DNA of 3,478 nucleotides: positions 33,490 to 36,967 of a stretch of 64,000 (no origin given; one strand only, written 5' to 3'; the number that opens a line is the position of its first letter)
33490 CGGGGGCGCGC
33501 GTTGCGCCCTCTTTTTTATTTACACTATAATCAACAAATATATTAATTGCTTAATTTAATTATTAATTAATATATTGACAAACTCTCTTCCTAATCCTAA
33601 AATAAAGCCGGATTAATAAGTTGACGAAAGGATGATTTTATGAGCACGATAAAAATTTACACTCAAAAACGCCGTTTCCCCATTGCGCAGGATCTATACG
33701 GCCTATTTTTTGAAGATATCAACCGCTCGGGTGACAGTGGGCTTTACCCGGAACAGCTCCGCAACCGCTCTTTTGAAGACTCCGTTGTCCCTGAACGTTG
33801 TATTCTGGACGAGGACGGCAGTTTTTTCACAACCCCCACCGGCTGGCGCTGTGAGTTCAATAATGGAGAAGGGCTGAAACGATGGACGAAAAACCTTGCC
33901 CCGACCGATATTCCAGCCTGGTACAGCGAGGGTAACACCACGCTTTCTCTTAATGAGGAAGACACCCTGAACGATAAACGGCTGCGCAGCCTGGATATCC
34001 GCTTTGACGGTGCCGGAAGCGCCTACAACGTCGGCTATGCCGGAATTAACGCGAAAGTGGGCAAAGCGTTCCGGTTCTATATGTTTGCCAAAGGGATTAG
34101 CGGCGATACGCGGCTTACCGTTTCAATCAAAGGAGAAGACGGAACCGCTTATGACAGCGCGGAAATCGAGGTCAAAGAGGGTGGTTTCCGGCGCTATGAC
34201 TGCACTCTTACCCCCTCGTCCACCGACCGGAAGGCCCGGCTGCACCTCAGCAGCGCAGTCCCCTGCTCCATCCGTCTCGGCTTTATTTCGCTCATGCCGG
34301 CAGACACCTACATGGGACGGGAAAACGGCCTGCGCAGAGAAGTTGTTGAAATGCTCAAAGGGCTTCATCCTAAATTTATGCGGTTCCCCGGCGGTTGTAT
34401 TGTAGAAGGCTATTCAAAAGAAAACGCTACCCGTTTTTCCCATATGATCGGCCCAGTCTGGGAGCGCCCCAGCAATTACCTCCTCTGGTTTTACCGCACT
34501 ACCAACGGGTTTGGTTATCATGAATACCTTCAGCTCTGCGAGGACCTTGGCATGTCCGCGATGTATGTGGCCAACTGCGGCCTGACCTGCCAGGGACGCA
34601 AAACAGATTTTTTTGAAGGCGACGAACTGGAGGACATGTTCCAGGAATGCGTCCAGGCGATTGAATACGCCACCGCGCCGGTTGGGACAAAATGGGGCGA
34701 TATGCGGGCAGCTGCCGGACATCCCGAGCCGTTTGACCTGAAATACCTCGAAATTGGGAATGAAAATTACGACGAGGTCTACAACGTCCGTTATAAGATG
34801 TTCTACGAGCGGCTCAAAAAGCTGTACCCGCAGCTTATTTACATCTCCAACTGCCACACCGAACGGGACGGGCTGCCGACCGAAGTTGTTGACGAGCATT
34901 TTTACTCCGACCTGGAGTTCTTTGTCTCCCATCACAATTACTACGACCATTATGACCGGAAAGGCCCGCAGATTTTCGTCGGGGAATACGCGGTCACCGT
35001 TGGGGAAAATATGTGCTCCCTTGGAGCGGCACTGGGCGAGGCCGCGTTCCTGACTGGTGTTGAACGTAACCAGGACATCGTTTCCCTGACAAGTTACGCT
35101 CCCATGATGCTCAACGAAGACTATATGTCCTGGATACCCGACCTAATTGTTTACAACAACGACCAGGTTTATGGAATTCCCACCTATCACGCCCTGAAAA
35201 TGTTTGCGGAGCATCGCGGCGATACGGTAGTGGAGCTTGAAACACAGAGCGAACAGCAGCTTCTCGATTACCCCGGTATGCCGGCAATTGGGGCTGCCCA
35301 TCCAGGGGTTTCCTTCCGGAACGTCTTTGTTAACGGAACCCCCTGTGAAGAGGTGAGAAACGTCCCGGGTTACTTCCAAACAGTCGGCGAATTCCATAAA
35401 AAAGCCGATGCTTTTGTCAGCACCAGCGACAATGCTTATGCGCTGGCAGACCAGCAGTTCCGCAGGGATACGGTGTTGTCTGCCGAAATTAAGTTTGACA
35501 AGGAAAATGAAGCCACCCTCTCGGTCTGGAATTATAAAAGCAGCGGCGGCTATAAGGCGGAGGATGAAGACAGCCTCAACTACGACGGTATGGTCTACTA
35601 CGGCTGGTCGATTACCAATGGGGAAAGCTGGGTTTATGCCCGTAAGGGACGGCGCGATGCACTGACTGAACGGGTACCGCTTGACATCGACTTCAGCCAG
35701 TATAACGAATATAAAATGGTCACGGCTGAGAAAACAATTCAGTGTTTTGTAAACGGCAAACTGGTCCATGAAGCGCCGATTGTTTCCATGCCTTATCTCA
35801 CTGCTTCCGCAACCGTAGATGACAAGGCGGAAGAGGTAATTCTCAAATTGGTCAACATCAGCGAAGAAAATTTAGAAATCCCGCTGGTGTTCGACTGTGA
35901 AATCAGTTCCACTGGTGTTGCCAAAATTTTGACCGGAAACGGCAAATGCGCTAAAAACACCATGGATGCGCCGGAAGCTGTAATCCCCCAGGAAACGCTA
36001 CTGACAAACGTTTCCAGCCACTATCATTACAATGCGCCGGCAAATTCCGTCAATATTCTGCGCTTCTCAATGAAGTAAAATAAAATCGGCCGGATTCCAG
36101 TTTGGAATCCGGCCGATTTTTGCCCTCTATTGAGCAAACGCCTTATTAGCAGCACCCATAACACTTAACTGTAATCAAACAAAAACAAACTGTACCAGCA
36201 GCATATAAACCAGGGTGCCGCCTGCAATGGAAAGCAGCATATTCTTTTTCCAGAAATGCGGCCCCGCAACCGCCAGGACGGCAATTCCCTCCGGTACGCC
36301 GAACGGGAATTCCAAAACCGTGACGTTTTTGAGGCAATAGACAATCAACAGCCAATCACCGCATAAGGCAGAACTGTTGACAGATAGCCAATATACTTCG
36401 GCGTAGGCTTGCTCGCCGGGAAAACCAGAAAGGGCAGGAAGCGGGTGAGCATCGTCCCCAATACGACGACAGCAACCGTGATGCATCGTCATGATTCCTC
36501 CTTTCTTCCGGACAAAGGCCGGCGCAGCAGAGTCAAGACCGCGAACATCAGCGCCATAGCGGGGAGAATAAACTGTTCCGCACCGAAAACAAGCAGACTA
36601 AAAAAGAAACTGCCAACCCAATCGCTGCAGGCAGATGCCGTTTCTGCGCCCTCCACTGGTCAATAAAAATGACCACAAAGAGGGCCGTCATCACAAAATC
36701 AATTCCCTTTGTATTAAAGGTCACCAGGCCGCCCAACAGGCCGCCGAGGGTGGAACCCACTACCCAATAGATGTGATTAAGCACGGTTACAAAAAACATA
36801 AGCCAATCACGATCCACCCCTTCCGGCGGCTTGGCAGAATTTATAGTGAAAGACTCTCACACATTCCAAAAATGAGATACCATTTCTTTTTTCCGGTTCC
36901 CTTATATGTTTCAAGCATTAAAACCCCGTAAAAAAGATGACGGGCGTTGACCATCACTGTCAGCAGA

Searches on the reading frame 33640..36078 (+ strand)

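Call 7: search_protein_families(library=pfam, proteins=[window:33640-36078:+], max_evalue=0.01)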
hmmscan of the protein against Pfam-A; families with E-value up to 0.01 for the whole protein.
window:33640-36078:+ (812 aa): 2 families
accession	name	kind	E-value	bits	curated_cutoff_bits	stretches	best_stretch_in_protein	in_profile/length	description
PF22848.2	ASD1_dom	-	8.4e-38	130.7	22.2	1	239-451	3-239/239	Alpha-L-arabinofuranosidase 1 domain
PF06964.18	Alpha-L-AF_C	-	1.1e-23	84.7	27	1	448-803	1-165/165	Alpha-L-arabinofuranosidase C-terminal domain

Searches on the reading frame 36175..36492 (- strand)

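Call 7: search_protein_families(library=pfam, proteins=[window:36175-36492:-], max_evalue=0.01)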
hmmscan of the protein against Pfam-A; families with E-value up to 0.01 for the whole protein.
window:36175-36492:- (105 aa): 1 family
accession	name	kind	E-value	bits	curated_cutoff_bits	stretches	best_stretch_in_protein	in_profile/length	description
PF05437.17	AzlD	-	6.1e-10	39.6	23.7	1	48-100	46-99/99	Branched-chain amino acid transport protein (AzlD)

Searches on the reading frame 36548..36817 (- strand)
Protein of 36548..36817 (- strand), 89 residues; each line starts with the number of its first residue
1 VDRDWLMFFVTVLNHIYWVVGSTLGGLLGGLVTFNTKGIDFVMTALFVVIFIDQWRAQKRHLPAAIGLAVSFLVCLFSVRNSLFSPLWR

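Call 7: search_protein_families(library=pfam, proteins=[window:36548-36817:-], max_evalue=0.01)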
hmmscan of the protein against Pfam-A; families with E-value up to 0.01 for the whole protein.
window:36548-36817:- (89 aa): 1 family
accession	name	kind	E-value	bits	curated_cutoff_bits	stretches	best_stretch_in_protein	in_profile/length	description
PF03591.19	AzlC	-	0.0015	19.4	32.1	1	4-32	109-137/137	AzlC protein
